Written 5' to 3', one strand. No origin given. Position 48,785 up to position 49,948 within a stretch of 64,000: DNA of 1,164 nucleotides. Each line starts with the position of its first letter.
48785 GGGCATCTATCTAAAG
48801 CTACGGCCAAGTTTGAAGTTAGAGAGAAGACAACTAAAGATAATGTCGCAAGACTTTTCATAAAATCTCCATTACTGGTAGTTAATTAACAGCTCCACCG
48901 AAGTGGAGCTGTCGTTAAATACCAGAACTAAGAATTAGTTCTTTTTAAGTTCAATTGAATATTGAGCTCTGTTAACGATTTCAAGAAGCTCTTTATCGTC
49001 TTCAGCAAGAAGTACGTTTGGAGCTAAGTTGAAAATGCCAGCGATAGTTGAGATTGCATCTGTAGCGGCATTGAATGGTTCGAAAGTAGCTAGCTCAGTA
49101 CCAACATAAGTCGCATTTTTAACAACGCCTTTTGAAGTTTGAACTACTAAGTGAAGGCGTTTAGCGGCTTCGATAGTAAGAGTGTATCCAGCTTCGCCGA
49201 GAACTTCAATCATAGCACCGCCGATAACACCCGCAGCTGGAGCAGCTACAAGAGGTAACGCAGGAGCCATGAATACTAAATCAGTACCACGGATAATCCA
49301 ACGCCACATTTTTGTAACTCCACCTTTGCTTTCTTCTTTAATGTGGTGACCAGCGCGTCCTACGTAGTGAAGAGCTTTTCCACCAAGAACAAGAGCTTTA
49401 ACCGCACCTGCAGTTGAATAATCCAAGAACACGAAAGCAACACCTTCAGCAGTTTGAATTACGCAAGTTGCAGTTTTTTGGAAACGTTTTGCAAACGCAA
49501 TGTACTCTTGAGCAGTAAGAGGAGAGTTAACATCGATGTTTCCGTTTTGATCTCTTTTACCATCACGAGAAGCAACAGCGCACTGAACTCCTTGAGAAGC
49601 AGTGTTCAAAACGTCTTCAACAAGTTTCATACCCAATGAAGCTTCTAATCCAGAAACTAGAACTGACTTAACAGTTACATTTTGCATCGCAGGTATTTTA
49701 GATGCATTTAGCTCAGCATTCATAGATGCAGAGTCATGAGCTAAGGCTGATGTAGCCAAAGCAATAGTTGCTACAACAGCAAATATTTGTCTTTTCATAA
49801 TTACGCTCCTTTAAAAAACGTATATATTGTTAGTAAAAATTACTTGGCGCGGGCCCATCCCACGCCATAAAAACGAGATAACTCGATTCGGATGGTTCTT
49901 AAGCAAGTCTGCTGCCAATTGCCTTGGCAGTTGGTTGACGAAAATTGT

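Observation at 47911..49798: Tandem paralogous secreted proteins (P2, P3) sharing a Cys-bounded conserved block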

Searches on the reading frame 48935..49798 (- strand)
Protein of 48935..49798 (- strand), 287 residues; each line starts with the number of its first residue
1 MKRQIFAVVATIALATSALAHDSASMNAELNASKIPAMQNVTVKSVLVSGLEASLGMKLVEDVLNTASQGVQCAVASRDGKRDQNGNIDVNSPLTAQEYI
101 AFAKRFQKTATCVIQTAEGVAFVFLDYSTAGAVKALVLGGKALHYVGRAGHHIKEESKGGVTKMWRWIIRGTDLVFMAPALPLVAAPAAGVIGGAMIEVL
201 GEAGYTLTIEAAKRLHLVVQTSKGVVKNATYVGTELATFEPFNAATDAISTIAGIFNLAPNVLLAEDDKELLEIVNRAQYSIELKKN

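Call 4: search_protein_families(library=pfam, proteins=[window:48935-49798:-], max_evalue=10)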
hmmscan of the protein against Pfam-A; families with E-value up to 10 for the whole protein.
window:48935-49798:- (287 aa): 0 families

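Call 5: search_protein_families(library=ncbifam, proteins=[window:48935-49798:-], max_evalue=10)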
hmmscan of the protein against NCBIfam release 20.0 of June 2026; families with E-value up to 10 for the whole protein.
window:48935-49798:- (287 aa): 1 family
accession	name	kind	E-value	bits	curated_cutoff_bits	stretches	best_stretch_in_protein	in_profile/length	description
NF006119.0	PRK08264.1-5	subfamily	0.028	13.9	249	1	38-117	1-79/233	SDR family oxidoreductase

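Call 10: find_homologous_proteins(query=window:48935-49798:-, max_evalue=0.001)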
Query window:48935-49798:- (287 aa): 3 proteins with E <= 0.001 among 6003 candidates.
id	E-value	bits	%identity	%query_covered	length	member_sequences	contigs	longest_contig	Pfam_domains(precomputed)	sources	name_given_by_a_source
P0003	3.9e-178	608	100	100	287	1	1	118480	-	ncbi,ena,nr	ncbi:MAG: hypothetical protein A4S09_04615 [Proteobacteria bacterium SG_bin7]|nr:MAG: hypothetical p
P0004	2.9e-38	150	38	98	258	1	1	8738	-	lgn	-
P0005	5.5e-25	106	31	100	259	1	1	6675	-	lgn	-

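Call 17: find_encoding_contigs(protein=P0004, flank=10000)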
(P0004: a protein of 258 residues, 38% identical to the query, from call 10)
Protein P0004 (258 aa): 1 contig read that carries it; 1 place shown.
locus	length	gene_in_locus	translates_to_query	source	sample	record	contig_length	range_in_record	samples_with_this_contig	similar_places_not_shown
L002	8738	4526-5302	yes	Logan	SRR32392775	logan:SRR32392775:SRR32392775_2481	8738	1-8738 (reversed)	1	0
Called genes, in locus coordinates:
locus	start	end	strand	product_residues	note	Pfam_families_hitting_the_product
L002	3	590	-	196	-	?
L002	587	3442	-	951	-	PF02347:GDC-P, PF21478:GcvP2_C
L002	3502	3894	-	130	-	-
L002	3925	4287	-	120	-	PF14114:DUF4286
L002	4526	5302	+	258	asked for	-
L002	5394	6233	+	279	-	-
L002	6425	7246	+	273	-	-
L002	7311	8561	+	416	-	PF13439:Glyco_transf_4 (faint), PF13579:Glyco_trans_4_4, PF00534:Glycos_transf_1, PF13692:Glyco_trans_1_4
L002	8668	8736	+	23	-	?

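Call 18: find_encoding_contigs(protein=P0005, flank=10000)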
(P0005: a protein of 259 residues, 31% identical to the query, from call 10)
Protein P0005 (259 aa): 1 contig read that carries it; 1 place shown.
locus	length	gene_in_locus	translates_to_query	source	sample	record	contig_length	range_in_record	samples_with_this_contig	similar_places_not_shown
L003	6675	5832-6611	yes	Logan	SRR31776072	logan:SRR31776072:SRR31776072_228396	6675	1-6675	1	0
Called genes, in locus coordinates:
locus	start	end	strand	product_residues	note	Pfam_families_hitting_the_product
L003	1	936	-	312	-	?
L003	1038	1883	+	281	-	PF01048:PNP_UDP_1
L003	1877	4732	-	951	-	PF02347:GDC-P, PF00266:Aminotran_5 (faint), PF02347:GDC-P, PF21478:GcvP2_C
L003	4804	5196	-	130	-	-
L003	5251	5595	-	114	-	PF14114:DUF4286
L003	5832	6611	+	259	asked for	-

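Call 56: predict_structure(alignment_id=A7)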
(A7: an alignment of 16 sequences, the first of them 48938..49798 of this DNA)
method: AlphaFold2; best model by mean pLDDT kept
length: 287 residues; sequences in the alignment: 16
mean_pLDDT: 57.5   pTM: 0.42
mean pLDDT of the five models: 57.5, 54.9, 49.4, 48.7, 48.3
residues with pLDDT >= 90: 0; 70-90: 37; 50-70: 183; < 50: 67
segments of 3 or more residues with pLDDT < 50: 1-54, 279-287
pLDDT, mean of each block of 10 residues (from residue 1): 41 40 37 38 39 55 73 67 64 71 70 69 68 59 55 71 64 53 56 60 63 68 64 60 58 56 55 52 31
secondary structure, 60 per line:
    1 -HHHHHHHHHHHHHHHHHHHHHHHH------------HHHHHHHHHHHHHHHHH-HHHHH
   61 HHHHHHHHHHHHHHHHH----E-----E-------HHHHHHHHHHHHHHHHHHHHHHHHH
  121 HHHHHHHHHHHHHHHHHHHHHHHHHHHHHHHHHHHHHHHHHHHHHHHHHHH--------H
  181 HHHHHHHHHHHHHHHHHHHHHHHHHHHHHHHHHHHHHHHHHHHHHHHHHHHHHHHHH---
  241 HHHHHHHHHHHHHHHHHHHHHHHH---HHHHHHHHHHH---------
elements in order: H2-25 H38-54 H56-77 H96-171 H180-237 H241-264 H268-278
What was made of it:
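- Helical character: the AF2 P2 model is all-alpha with helices 96-171 and 180-237 (call 56).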

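Call 63: fold_search(model_id=the predicted structure, library=pdb)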
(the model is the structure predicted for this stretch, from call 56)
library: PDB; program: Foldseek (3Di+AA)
matches with E <= 10: 461; with E <= 0.001: 0
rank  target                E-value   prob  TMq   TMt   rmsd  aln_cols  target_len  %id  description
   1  5c21_A                9.6e-02  0.99  0.35  0.38  15.8       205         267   14  Crystal structure of native HlyD from E. coli (released 2016-02-17)
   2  5c22_A                1.3e-01  0.99  0.37  0.40  17.6       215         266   12  Crystal structure of Zn-bound HlyD from E. coli (released 2016-02-17)
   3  5c21_B                1.3e-01  0.98  0.34  0.37  16.0       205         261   14  Crystal structure of native HlyD from E. coli (released 2016-02-17)
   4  7aam_B                1.4e-01  0.44  0.16  0.16  21.9       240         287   10  Crystal structure of the F-BAR domain of PSTIPIP1 bound to the CTH domain of the phosphatase LYP (released 2022-02-23)
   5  7aam_A                1.5e-01  0.60  0.19  0.18  21.1       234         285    9  Crystal structure of the F-BAR domain of PSTIPIP1 bound to the CTH domain of the phosphatase LYP (released 2022-02-23)
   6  5c22_B                1.5e-01  0.97  0.33  0.35  20.1       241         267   12  Crystal structure of Zn-bound HlyD from E. coli (released 2016-02-17)
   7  7a0g_III              1.6e-01  0.28  0.16  0.15  24.6       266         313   16  Structure of the SmhB pore of the tripartite alpha-pore forming toxin, Smh, from Serratia marcescens. (released 2021-03-31)
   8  7aal_A                1.9e-01  0.47  0.17  0.17  22.1       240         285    9  Crystal structure of the F-BAR domain of PSTIPIP1, G258A mutant (released 2022-02-23)
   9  7a0g_DDD              1.9e-01  0.25  0.16  0.15  24.3       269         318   16  Structure of the SmhB pore of the tripartite alpha-pore forming toxin, Smh, from Serratia marcescens. (released 2021-03-31)
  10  5c1f_A                2.0e-01  0.57  0.24  0.23  20.6       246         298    8  Structure of the Imp2 F-BAR domain (released 2016-01-27)
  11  6r1j_J                2.1e-01  0.69  0.26  0.27  20.8       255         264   15  Structure of the soluble AhlC triple head mutant of the tripartite alpha-pore forming toxin, AHL, from Aeromonas hydro (released 2019-07-10)
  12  6h2f_H                2.1e-01  0.21  0.15  0.13  26.3       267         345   16  Structure of the pre-pore AhlB of the tripartite alpha-pore forming toxin, AHL, from Aeromonas hydrophila. (released 2019-07-10)
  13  7a0g_FFF              2.1e-01  0.18  0.13  0.12  26.5       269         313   13  Structure of the SmhB pore of the tripartite alpha-pore forming toxin, Smh, from Serratia marcescens. (released 2021-03-31)
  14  5c22_C                2.2e-01  0.99  0.40  0.44  17.1       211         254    9  Crystal structure of Zn-bound HlyD from E. coli (released 2016-02-17)
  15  5xg2                  2.6e-01  0.87  0.29  0.34  27.2       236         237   12  Crystal structure of a coiled-coil segment (residues 345-468 and 694-814) of Pyrococcus yayanosii Smc (released 2017-06-07)
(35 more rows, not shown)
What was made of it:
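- On ClyA / Hbl / Nhe / Ahl alpha-pore-forming toxins: Foldseek hits to SmhB, AhlB and AhlC have E 0.16-0.6 and TM 0.13-0.31 (call 63).
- SmhB, AhlB and AhlC appear among the top Foldseek hits (call 63).
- Tried and rejected: Its Foldseek PDB matches are generic long hairpins (calls 56, 63).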

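Call 70: search_protein_families(library=pfam, proteins=[L002:6425-7243:+, P0004], max_evalue=1)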
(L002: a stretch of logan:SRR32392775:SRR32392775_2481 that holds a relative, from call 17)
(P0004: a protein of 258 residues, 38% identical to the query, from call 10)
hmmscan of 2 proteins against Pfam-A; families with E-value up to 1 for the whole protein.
L002:6425-7243:+ (273 aa): 2 families
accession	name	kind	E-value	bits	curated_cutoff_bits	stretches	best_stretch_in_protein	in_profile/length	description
PF07818.18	HCNGP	-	0.076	14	26.3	1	20-70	11-60/94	HCNGP-like protein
PF03610.21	EIIA-man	-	0.13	12.8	21.4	1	11-38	3-31/116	PTS system fructose IIA component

P0004 (258 aa): 0 families

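Call 75: search_solved_structures(query=A7, max_evalue=10)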
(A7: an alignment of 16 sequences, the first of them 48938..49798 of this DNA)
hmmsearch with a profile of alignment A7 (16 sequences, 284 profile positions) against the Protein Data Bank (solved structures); distinct sequences matched with E-value up to 10: 7.
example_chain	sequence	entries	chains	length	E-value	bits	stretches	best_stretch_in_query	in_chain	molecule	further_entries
7udj_H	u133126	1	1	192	0.00048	22.8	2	192-280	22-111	De novo designed helical repeat protein RPB_PEW3_R4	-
3eeg_A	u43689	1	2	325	0.017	17.7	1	81-225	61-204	2-isopropylmalate synthase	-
7f70_A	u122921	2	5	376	0.29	13.7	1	158-233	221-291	Rv3094c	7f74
7f72_A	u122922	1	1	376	0.38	13.3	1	158-233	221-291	Rv3094c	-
3b87_A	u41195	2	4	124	0.51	12.9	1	13-77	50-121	General odorant-binding protein lush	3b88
5lsj_D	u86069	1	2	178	1.5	11.4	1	32-94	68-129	Kinetochore-associated protein DSN1 homolog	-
5cwi_A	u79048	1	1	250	4.3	9.8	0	113-233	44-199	Designed helical repeat protein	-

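Call 89: search_protein_families(library=phrogs, proteins=[window:48935-49798:-], max_evalue=1)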
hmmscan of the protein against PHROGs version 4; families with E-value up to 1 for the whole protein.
window:48935-49798:- (287 aa): 3 families
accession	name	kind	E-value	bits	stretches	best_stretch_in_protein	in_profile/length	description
phrog_22406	-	unknown function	0.04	14.1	1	81-129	271-319/366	-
phrog_2901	-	unknown function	0.069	13.4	1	70-162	219-296/331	-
phrog_20687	-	unknown function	0.53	11.5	0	1-25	1-25/41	-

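Call 90: search_protein_families(library=padloc, proteins=[window:48935-49798:-], max_evalue=1)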
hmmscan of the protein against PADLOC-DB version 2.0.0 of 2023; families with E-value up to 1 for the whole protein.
window:48935-49798:- (287 aa): 0 families
